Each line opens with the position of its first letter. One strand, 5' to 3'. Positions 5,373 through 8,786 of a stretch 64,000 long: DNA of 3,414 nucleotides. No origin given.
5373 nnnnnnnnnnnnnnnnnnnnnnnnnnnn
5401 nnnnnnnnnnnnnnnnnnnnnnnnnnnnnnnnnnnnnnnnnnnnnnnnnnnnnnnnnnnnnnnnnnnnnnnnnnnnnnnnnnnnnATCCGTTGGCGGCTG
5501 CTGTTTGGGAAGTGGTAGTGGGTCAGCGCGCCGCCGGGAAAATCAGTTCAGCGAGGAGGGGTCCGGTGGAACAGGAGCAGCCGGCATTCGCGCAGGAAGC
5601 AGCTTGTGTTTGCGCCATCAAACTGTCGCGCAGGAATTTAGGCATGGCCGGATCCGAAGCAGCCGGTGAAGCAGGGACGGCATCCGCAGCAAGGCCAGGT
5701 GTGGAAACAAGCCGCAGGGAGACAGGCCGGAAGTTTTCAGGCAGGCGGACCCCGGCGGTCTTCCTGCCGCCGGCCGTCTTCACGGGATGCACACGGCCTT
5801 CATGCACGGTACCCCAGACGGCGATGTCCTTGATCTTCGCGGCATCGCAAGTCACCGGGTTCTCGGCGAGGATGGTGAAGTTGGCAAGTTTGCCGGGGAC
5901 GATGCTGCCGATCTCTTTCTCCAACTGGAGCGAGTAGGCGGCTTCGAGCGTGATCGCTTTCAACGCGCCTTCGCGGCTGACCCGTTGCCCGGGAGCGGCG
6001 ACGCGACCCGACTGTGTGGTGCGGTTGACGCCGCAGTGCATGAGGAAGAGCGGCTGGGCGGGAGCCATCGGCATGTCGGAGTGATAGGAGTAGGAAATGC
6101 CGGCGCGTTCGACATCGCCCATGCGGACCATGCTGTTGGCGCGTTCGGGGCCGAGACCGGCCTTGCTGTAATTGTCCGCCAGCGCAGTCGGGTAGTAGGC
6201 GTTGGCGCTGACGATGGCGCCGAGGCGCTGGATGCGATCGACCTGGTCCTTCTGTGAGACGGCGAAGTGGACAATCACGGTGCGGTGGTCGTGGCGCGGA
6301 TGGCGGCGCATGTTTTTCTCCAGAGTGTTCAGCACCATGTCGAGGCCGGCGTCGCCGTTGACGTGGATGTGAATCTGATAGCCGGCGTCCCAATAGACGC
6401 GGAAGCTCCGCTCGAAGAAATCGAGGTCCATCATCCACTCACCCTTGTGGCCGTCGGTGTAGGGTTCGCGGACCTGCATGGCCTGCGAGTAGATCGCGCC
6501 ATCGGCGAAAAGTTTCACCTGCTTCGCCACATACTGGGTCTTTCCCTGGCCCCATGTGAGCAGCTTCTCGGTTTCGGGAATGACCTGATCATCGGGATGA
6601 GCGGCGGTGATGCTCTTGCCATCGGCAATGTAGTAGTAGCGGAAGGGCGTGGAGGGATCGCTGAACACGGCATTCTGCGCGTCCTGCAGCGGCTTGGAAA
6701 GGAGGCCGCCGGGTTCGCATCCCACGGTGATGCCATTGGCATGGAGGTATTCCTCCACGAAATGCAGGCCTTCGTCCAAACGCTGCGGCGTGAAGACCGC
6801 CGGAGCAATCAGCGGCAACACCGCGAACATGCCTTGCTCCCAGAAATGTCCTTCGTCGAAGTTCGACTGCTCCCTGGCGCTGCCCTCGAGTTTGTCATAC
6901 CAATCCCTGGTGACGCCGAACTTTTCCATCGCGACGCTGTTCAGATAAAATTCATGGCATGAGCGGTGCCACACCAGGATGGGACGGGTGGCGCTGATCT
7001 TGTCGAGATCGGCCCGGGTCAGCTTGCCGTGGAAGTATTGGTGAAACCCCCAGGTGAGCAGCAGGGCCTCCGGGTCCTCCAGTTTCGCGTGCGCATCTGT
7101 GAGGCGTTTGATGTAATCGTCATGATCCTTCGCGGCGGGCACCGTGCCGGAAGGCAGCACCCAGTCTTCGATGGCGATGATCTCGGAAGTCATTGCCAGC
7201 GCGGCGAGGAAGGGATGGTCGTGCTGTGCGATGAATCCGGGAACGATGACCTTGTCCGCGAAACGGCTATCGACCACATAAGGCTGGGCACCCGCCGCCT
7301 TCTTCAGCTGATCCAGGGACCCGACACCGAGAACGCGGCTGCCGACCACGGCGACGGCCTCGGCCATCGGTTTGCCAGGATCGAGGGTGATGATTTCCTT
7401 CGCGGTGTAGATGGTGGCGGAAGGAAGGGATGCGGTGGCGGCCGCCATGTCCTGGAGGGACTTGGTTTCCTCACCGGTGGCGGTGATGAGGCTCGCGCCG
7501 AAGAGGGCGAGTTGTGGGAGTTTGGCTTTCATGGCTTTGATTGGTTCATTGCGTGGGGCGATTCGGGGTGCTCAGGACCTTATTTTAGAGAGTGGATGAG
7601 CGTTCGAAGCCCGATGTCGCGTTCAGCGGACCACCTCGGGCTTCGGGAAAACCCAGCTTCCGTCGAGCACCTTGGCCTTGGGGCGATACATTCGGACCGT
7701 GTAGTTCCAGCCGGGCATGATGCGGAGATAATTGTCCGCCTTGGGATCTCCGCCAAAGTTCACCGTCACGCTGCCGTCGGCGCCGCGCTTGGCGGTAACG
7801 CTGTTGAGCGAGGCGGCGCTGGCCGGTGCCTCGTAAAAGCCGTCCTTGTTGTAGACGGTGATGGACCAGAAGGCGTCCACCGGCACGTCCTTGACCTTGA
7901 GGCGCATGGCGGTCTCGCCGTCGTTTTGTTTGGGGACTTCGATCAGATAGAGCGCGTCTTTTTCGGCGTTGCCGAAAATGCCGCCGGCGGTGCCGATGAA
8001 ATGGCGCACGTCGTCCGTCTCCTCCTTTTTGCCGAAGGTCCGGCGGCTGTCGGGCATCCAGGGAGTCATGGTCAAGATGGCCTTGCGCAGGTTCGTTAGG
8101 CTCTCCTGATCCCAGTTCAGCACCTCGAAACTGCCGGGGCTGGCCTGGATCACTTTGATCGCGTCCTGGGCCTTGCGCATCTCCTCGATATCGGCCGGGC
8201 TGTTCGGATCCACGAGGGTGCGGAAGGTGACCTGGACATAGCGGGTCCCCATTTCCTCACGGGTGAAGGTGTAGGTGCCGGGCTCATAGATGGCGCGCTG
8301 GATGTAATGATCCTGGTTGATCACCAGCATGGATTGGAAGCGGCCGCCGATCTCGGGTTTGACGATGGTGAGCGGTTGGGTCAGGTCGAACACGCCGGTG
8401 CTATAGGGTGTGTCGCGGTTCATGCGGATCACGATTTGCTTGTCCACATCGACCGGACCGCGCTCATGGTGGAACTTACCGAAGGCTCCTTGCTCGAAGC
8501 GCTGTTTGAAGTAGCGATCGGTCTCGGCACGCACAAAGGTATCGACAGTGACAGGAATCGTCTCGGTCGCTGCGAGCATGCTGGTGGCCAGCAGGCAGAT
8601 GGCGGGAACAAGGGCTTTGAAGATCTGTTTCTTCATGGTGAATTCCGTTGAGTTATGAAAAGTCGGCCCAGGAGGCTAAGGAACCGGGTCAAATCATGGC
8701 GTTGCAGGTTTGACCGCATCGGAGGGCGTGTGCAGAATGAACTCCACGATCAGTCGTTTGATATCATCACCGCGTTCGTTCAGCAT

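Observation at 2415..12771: Secreted amide-hydrolase island with a duplicated choloylglycine-hydrolase/amidohydrolase gene pair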

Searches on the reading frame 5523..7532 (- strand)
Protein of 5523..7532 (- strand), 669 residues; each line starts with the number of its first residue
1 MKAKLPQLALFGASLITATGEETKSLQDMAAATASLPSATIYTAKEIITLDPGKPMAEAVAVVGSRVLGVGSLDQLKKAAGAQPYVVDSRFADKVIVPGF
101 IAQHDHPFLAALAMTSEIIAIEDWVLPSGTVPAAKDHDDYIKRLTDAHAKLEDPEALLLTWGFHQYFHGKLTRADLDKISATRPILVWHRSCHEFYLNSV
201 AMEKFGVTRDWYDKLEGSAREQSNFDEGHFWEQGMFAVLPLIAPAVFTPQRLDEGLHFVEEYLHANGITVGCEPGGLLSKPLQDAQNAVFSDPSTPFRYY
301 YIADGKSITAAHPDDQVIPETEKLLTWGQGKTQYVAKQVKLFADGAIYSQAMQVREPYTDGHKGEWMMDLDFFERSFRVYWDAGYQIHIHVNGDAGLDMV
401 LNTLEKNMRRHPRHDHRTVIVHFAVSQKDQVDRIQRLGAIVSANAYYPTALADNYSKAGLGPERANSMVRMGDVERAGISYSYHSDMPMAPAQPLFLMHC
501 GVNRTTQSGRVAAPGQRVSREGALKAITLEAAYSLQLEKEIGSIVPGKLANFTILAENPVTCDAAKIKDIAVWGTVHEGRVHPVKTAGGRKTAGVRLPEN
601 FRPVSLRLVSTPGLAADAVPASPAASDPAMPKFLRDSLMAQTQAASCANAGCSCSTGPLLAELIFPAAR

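Call 4: search_protein_families(library=pfam, proteins=[window:5523-7532:-], max_evalue=0.01)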
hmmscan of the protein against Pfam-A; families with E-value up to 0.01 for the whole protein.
window:5523-7532:- (669 aa): 2 families
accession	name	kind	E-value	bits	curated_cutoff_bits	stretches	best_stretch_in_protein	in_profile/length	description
PF07969.17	Amidohydro_3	-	2.2e-46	159.8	29.7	1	94-581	8-470/472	Amidohydrolase family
PF01979.26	Amidohydro_1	-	3.1e-06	27.1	25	1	319-569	92-328/345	Amidohydrolase family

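Call 6: search_protein_families(library=ncbifam, proteins=[window:5523-7532:-], max_evalue=0.01)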
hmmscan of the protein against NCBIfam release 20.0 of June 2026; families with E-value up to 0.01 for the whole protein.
window:5523-7532:- (669 aa): 11 families
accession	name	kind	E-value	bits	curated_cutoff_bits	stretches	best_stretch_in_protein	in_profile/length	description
NF006056.0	PRK08204.1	subfamily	1.8e-09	36.9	391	1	411-558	240-382/449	hypothetical protein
TIGR01224.1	hutI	equivalog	1.9e-06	27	298.15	1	512-557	308-353/377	imidazolonepropionase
NF006549.0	PRK09045.1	equivalog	7.4e-06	24.8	540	1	517-554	340-377/444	TRZ/ATZ family hydrolase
TIGR02967.1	guan_deamin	equivalog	1.7e-05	24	375.4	1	507-557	319-362/401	guanine deaminase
NF051886.1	XaaProDiPepCaul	equivalog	1.8e-05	24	500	1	522-568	340-385/398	Xaa-Pro dipeptidase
NF006679.0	PRK09228.1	subfamily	2.4e-05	23.3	351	0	514-561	344-391/433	guanine deaminase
NF005540.0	PRK07203.1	equivalog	0.00057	18.6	444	1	44-108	6-69/444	putative aminohydrolase SsnA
NF006055.0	PRK08203.1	equivalog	0.00086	18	532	0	509-558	345-393/455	8-oxoguanine deaminase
NF005557.0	PRK07228.1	equivalog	0.0019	17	522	0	44-107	7-65/445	5'-deoxyadenosine deaminase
TIGR03314.1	Se_ssnA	subfamily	0.0027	16.6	455.5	1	46-108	7-68/441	putative selenium metabolism protein SsnA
NF005211.0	PRK06687.1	equivalog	0.0071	15.2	703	0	518-555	334-371/419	TRZ/ATZ family protein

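Call 21: search_solved_structures(query=window:5523-7532:-, max_evalue=0.001)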
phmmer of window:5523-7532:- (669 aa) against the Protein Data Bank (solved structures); distinct sequences matched with E-value up to 0.001: 2.
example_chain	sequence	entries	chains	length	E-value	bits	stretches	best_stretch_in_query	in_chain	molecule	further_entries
3icj_A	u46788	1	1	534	2.1e-16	62.7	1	338-560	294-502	uncharacterized metal-dependent hydrolase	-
3igh_X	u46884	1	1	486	1e-12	50.5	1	314-561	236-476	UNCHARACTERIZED METAL-DEPENDENT HYDROLASE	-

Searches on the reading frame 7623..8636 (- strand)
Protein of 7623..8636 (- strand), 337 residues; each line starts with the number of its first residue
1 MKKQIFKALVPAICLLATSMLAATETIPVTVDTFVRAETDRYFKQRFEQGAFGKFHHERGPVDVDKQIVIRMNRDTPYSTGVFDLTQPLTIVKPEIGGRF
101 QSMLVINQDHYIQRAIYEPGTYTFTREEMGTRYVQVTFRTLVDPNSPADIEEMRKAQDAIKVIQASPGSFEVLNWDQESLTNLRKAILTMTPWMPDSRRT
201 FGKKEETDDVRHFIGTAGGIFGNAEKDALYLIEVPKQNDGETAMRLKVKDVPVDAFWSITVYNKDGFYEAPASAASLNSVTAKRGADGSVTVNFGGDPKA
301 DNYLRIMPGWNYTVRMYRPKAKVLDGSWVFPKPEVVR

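Call 4: search_protein_families(library=pfam, proteins=[window:7623-8636:-], max_evalue=0.01)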
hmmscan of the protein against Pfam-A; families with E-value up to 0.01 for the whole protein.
window:7623-8636:- (337 aa): 2 families
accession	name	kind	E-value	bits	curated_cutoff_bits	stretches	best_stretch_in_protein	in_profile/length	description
PF06742.16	DUF1214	-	4.3e-14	53.4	25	1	238-320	16-111/112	Protein of unknown function (DUF1214)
PF06863.17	DUF1254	-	5.7e-09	36.7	22.2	1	53-162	2-131/133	Protein of unknown function (DUF1254)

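Call 6: search_protein_families(library=ncbifam, proteins=[window:7623-8636:-], max_evalue=0.01)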
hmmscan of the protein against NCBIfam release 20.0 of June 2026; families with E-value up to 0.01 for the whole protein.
window:7623-8636:- (337 aa): 0 families

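Call 20: search_solved_structures(query=window:7623-8636:-, max_evalue=0.01)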
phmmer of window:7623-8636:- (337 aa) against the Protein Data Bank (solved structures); distinct sequences matched with E-value up to 0.01: 2.
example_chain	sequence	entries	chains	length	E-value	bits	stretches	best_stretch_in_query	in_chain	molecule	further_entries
3vb9_A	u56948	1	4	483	7.9e-07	31.8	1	240-336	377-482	Uncharacterized protein VPA0735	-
2p3y_A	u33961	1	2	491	8.3e-07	31.7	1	240-336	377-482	Hypothetical protein VPA0735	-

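Call 68: find_homologous_proteins(query=window:7623-8636:-, max_evalue=0.00001)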
Query window:7623-8636:- (337 aa): 7181 proteins with E <= 0.00001 among 8000 candidates; the best 120 are listed.
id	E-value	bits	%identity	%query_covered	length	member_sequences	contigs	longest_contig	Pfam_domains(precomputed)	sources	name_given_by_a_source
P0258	6.2e-227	770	100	100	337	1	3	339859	PF06742.17,PF06863.18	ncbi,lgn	-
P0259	7.4e-205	698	90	100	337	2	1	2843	PF06742.17,PF06863.18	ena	-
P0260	1.4e-203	693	89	100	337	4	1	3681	PF06742.17,PF06863.18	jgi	-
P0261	1.6e-199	680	87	100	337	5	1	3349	PF06742.17,PF06863.18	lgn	-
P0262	9.1e-191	651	81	100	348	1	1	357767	PF06742.17,PF06863.18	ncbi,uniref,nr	ncbi:hypothetical protein DBR47_15205 [Paucibacter sp. KBW04]|uniref:DUF1214 domain-containing prote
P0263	2.0e-176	604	80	93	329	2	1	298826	PF06742.17,PF06863.18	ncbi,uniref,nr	ncbi:DUF1214 domain-containing protein [Roseateles koreensis]|uniref:DUF1214 domain-containing prote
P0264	3.8e-175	600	80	94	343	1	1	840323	PF06742.17,PF06863.18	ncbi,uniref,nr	ncbi:DUF1214 domain-containing protein [Uliginosibacterium aquaticum]|uniref:DUF1214 domain-containi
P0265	9.6e-175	599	76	99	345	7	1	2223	PF06742.17,PF06863.18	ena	-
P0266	6.7e-171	586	79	92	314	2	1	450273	PF06742.17,PF06863.18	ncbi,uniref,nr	ncbi:DUF1214 domain-containing protein [Aquitalea magnusonii]|uniref:DUF1214 domain-containing prote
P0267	1.5e-170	585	76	97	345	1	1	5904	PF06742.17,PF06863.18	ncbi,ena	-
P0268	3.4e-170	584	74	99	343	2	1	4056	PF06742.17,PF06863.18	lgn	-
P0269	9.6e-170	582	73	99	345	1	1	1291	PF06742.17,PF06863.18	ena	-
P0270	1.2e-169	582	78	95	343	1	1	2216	PF06742.17,PF06863.18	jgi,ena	-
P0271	2.1e-150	519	66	98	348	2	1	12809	PF06742.17,PF06863.18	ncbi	-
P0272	9.3e-147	507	67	92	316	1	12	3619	PF06742.17,PF06863.18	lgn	-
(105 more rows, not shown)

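Call 69: find_encoding_contigs(protein=P0262, flank=10000, max_places=1)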
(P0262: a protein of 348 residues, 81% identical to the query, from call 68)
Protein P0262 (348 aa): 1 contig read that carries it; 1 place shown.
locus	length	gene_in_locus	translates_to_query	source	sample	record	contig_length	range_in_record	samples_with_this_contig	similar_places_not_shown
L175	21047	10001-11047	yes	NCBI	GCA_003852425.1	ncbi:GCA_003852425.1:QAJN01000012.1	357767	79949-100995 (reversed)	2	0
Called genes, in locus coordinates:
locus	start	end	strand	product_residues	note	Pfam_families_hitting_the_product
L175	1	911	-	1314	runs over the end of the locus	PF12447:DUF3683, PF01565:FAD_binding_4, PF02913:FAD-oxidase_C, PF13183:Fer4_8, PF02754:CCG (weak), PF11880:DUF3400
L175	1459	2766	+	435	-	PF01547:SBP_bac_1, PF13416:SBP_bac_8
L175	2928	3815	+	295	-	PF00528:BPD_transp_1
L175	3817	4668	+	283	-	PF00528:BPD_transp_1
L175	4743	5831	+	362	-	PF00005:ABC_tran, PF13304:AAA_21 (faint), PF17912:OB_MalK, PF08402:TOBE_2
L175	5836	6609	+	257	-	PF03009:GDPD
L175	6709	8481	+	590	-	PF07969:Amidohydro_3, PF01979:Amidohydro_1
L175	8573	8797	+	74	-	-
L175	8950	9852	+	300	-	PF00561:Abhydrolase_1, PF12146:Hydrolase_4 (weak), PF12697:Abhydrolase_6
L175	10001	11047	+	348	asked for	PF06863:DUF1254 (weak), PF06742:DUF1214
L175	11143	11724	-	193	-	PF13302:Acetyltransf_3, PF00583:Acetyltransf_1, PF13523:Acetyltransf_8 (weak)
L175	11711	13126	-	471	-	PF05977:MFS_3, PF07690:MFS_1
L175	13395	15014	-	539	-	PF01019:G_glu_transpept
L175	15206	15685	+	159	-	-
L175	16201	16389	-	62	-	-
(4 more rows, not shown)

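Call 70: find_encoding_contigs(protein=P0264, flank=10000, max_places=1)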
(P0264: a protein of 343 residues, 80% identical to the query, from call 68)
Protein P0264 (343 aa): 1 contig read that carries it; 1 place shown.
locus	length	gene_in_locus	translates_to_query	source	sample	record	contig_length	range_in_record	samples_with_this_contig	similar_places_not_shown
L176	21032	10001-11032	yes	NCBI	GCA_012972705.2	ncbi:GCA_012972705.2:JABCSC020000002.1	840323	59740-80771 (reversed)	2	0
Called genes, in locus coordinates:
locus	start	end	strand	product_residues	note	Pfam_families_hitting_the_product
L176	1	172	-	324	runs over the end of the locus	PF06719:AraC_N, PF00165:HTH_AraC (faint), PF12833:HTH_18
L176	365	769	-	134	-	-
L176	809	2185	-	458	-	PF07690:MFS_1, PF00083:Sugar_tr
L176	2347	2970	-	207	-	PF02798:GST_N, PF13417:GST_N_3, PF13409:GST_N_2, PF00043:GST_C (weak), PF13410:GST_C_2 (weak)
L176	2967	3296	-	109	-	PF07045:DUF1330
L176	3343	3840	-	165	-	PF00210:Ferritin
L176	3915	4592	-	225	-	PF01965:DJ-1_PfpI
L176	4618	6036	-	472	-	PF00171:Aldedh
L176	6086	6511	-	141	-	PF02566:OsmC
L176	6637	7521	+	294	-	PF00126:HTH_1, PF03466:LysR_substrate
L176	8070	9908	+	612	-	PF01979:Amidohydro_1 (faint), PF07969:Amidohydro_3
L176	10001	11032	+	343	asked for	PF06863:DUF1254 (weak), PF06742:DUF1214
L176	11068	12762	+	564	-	PF06826:Asp-Al_Ex, PF02080:TrkA_C (faint), PF06826:Asp-Al_Ex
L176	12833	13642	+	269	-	-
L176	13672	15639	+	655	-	PF07969:Amidohydro_3, PF01979:Amidohydro_1 (weak)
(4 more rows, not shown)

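Call 83: predict_structure(alignment_id=A3)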
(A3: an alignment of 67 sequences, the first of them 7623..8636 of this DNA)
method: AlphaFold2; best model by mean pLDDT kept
length: 337 residues; sequences in the alignment: 67
mean_pLDDT: 92.5   pTM: 0.88
mean pLDDT of the five models: 92.5, 91.4, 91.1, 90.5, 90.1
residues with pLDDT >= 90: 285; 70-90: 29; 50-70: 14; < 50: 9
segments of 3 or more residues with pLDDT < 50: 1-4, 6-9
pLDDT, mean of each block of 10 residues (from residue 1): 46 54 82 98 97 97 90 92 99 96 98 98 98 98 93 97 98 97 93 92 97 93 94 95 97 97 92 92 96 97 97 97 97 93
secondary structure, 60 per line:
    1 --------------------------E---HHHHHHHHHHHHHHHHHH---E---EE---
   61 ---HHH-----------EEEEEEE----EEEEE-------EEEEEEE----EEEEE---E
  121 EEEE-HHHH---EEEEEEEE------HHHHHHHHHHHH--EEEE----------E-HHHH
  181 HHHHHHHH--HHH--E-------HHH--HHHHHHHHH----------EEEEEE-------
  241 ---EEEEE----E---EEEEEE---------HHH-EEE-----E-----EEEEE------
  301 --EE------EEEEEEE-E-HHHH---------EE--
elements in order: H31-48 E78-84 E89-93 E101-107 E112-116 E120-124 H126-129 E133-140 H147-158 E161-164 H177-188 H209-217 E228-233 E244-248 E257-262 E276-278 E290-294 E311-317 H321-324

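Call 85: fold_search(model_id=the predicted structure, library=pdb)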
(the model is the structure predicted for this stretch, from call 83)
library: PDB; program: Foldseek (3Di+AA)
matches with E <= 10: 1048; with E <= 0.001: 11
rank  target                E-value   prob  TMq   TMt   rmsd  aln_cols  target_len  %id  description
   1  3u07_A                1.8e-20  1.00  0.64  0.55   7.2       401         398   15  Crystal Structure of the VPA0106 protein from Vibrio parahaemolyticus. Northeast Structural Genomics Consortium Target (released 2011-10-12)
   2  3u07_C                7.3e-20  1.00  0.66  0.57   6.1       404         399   15  Crystal Structure of the VPA0106 protein from Vibrio parahaemolyticus. Northeast Structural Genomics Consortium Target (released 2011-10-12)
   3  3vb9_A                1.8e-16  1.00  0.66  0.50   5.7       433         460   16  Crystal structure of VPA0735 from Vibrio parahaemolyticus in monoclinic form, NorthEast Structural Genomics target VpR (released 2012-05-23)
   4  2p3y_A                3.2e-16  1.00  0.63  0.48  10.0       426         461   16  Crystal structure of VPA0735 from Vibrio parahaemolyticus. NorthEast Structural Genomics target VpR109 (released 2007-03-27)
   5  3vb9_B                6.3e-15  1.00  0.66  0.50   5.6       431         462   13  Crystal structure of VPA0735 from Vibrio parahaemolyticus in monoclinic form, NorthEast Structural Genomics target VpR (released 2012-05-23)
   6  6ans_A                4.0e-10  1.00  0.53  0.50   6.9       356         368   12  Crystal structure of a putative uncharacterized protein from Burkholderia cenocepacia (released 2017-08-30)
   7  6ans_B                4.5e-10  1.00  0.55  0.51   6.4       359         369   12  Crystal structure of a putative uncharacterized protein from Burkholderia cenocepacia (released 2017-08-30)
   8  6ans_C                2.4e-09  1.00  0.53  0.50   7.7       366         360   11  Crystal structure of a putative uncharacterized protein from Burkholderia cenocepacia (released 2017-08-30)
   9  2phd_C                1.5e-05  0.84  0.21  0.21  20.8       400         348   10  Crystal Structure Determination of a Salicylate 1,2-Dioxygenase from Pseudaminobacter salicylatoxidans (released 2008-04-22)
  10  8hfb_B                3.8e-04  0.57  0.22  0.23  14.6       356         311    8  Evolved variant of quercetin 2,4-dioxygenase from Bacillus subtilis (released 2023-03-08)
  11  8qqh_BBB              3.8e-04  0.57  0.15  0.06  17.2       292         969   10  Structure of beta-galactosidase from Desulfurococcus amyloliticus (released 2024-08-14)
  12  8qqh_AAA              1.3e-03  0.44  0.14  0.06  16.6       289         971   10  Structure of beta-galactosidase from Desulfurococcus amyloliticus (released 2024-08-14)
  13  8v38_A                1.4e-03  0.30  0.17  0.11  16.0       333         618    9  Structure of the human systemic RNAi defective transmembrane protein 1 (hSIDT1) (released 2024-06-26)
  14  3wnn_B                2.4e-03  0.20  0.16  0.09  22.9       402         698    9  D308A mutant of Bacillus circulans T-3040 cycloisomaltooligosaccharide glucanotransferase complexed with isomaltooctao (released 2014-02-05)
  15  8wos_A                3.1e-03  0.23  0.17  0.11  16.7       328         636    8  Cryo-EM structure of human SIDT1 protein with C1 symmetry at low pH (released 2024-03-20)
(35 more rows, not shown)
